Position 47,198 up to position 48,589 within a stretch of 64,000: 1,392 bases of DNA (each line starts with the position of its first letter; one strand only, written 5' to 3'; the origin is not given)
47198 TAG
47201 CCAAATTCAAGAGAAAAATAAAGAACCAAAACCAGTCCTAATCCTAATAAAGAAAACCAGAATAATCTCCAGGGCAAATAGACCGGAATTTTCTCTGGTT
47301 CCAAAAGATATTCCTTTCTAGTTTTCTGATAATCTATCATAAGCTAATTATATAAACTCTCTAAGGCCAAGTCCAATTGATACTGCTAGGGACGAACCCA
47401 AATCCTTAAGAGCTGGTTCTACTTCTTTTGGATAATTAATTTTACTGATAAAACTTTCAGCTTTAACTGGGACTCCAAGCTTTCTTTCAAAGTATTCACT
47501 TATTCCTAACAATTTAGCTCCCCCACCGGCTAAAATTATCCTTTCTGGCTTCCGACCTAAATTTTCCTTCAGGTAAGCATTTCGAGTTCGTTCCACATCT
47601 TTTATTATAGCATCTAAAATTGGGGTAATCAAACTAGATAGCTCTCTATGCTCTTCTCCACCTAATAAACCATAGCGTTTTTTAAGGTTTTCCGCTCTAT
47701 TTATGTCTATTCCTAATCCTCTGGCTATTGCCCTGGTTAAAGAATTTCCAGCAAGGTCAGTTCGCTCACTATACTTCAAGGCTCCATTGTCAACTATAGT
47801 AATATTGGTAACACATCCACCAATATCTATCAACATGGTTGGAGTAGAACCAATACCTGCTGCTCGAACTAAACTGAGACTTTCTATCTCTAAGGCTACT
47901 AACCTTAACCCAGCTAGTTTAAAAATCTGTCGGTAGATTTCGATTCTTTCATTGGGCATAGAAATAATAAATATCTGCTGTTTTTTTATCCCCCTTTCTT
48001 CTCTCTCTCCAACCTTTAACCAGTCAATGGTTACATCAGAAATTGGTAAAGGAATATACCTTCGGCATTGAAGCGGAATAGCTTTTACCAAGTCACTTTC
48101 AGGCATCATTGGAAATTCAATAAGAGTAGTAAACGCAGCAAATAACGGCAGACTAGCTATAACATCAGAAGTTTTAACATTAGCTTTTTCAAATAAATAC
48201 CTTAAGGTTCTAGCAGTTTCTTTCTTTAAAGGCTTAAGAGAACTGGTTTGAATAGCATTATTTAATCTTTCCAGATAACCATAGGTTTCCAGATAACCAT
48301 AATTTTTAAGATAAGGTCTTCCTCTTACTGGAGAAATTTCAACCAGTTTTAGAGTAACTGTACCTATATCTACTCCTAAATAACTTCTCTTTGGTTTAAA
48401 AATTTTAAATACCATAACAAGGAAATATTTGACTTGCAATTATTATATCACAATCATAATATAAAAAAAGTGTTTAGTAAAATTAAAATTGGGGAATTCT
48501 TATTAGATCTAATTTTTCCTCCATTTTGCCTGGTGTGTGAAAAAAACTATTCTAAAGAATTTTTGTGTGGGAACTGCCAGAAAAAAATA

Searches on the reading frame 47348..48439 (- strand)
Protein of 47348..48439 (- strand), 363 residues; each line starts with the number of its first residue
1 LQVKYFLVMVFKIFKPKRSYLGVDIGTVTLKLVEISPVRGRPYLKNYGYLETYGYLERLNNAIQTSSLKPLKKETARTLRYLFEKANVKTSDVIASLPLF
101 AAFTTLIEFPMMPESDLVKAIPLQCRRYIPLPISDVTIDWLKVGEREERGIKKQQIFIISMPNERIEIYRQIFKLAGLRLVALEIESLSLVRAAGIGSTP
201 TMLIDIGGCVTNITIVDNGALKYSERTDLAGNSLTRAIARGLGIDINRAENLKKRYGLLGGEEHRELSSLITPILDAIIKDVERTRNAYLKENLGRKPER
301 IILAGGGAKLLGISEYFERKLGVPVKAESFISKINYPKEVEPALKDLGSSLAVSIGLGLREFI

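Call 18: search_protein_families(library=pfam, proteins=[window:47348-48439:-], max_evalue=0.01)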
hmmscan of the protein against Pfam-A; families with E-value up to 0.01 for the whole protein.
window:47348-48439:- (363 aa): 5 families
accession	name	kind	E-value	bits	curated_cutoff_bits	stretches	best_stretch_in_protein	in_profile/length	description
PF11104.14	PilM_2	-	1.4e-30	106.8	27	1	22-362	1-340/340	Type IV pilus assembly protein PilM;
PF14450.12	FtsA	-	6.9e-17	62.4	31.8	1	202-329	1-111/127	Cell division protein FtsA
PF06723.19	MreB_Mbl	-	3.8e-10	39.6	27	2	150-240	89-186/327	MreB/Mbl protein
PF21522.3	MreB-like_C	-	0.0093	17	27.8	0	234-312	40-118/123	Archaeal actin homologue MreB-like, C-terminal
PF08841.16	DDR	-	0.0099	15.4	24.6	0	198-254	132-189/328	Diol dehydratase reactivase ATPase-like domain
